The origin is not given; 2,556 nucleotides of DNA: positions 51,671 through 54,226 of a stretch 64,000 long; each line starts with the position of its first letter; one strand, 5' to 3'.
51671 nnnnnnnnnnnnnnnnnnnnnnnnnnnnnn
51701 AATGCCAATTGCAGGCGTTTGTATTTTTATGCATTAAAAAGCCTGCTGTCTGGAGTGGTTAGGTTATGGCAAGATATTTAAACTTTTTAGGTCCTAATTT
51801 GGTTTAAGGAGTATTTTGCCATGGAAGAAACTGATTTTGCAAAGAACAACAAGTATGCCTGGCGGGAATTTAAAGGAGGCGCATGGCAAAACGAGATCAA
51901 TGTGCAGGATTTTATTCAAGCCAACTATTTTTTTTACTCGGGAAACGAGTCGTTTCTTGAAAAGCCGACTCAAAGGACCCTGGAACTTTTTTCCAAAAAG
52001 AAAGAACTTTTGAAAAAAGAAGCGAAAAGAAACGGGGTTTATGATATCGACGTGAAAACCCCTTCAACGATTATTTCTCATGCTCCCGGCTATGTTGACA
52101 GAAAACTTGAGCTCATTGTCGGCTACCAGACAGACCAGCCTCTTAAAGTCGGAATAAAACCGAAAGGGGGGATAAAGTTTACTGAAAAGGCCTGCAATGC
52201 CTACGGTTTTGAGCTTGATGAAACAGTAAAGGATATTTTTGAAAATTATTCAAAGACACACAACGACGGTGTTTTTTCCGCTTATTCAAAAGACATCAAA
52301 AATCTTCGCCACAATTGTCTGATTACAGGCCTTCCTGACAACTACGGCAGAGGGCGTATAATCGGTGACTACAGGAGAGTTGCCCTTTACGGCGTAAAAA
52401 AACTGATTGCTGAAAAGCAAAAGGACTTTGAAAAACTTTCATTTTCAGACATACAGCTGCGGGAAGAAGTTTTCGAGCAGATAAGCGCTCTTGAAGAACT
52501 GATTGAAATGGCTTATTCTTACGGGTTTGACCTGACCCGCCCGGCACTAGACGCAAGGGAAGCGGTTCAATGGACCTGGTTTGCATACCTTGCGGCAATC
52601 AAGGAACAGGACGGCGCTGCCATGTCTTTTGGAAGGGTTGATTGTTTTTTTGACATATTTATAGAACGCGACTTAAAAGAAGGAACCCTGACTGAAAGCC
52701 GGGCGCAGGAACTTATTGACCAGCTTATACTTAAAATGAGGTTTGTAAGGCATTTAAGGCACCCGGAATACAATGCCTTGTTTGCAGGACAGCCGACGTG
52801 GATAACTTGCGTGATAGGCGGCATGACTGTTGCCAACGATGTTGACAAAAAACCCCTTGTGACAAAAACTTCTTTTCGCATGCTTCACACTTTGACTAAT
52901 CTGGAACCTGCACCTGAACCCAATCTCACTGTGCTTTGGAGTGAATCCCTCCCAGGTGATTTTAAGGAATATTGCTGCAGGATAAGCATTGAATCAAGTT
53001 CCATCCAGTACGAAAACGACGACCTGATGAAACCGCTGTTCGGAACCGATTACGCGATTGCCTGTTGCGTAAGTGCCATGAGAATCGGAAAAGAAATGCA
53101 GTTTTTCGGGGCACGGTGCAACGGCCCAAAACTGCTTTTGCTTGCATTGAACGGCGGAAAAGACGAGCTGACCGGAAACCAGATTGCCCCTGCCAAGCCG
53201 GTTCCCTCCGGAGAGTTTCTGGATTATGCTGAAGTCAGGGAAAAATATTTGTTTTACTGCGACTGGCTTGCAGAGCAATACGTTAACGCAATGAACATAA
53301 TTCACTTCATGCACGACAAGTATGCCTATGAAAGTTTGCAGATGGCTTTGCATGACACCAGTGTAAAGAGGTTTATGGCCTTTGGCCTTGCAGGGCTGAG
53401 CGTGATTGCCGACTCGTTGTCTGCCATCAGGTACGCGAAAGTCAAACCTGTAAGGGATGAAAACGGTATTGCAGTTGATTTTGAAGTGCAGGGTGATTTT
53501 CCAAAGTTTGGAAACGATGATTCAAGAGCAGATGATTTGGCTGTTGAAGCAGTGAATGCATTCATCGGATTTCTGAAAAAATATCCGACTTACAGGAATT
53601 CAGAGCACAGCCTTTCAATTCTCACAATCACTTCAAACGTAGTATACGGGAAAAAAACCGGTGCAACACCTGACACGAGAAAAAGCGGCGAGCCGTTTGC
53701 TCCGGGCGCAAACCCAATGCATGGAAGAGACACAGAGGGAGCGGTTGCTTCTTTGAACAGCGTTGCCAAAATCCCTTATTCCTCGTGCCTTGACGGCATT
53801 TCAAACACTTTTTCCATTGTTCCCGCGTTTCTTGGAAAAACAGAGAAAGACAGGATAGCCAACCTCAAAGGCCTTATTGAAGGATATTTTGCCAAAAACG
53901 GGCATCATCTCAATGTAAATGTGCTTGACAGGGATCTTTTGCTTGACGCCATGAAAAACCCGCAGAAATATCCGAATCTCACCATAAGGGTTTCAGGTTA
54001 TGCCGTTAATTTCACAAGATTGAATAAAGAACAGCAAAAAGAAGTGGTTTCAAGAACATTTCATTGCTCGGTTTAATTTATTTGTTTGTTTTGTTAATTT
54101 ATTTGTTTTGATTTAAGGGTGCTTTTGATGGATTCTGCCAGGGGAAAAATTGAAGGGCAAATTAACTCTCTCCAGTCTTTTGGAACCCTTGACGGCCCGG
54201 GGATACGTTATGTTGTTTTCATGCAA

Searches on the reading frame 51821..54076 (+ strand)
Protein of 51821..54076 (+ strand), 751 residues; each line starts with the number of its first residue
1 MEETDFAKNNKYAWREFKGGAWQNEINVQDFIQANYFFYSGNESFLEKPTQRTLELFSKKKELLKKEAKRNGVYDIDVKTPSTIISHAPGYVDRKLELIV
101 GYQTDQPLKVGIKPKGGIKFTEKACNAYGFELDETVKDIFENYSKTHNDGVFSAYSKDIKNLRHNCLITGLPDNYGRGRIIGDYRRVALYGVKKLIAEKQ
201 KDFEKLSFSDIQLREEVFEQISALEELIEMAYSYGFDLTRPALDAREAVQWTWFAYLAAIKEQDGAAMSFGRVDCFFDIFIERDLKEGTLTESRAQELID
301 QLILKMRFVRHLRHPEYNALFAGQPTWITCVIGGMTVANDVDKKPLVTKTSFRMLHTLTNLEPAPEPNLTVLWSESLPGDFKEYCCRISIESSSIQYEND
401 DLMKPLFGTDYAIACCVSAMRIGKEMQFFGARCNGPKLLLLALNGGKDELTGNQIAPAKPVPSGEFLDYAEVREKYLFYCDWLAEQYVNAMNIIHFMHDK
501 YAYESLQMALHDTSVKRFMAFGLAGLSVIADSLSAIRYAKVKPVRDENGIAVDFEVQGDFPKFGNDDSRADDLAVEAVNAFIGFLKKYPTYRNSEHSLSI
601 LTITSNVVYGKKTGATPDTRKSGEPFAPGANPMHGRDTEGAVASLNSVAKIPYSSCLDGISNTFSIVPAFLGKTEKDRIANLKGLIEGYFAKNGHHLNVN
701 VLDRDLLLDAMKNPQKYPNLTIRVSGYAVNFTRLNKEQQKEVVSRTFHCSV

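Call 11: find_encoding_contigs(protein=window:51821-54076:+, flank=10000, max_places=1)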
Protein window:51821-54076:+ (751 aa): 2 contigs read that carry it; 1 place shown.
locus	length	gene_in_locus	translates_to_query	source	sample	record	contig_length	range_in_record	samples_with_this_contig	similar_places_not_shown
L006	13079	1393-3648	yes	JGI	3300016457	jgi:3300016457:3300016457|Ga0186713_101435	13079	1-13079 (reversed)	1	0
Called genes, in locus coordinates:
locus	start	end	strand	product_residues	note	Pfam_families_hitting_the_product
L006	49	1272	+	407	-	PF04851:ResIII, PF00270:DEAD, PF00271:Helicase_C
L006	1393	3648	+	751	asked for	PF02901:PFL-like, PF01228:Gly_radical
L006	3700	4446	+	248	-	PF13353:Fer4_12, PF04055:Radical_SAM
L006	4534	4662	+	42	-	-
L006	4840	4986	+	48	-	-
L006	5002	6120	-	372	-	PF00710:Asparaginase, PF17763:Asparaginase_C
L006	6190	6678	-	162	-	PF24694:LNS2_PITM1-3 (weak)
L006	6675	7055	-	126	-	-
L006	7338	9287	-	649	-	PF03485:Arg_tRNA_synt_N, PF00750:tRNA-synt_1d, PF05746:DALR_1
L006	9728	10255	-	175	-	-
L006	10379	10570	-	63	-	-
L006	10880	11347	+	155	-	PF06695:Sm_multidrug_ex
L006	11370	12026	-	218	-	PF01269:Fibrillarin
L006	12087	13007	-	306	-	PF01798:Nop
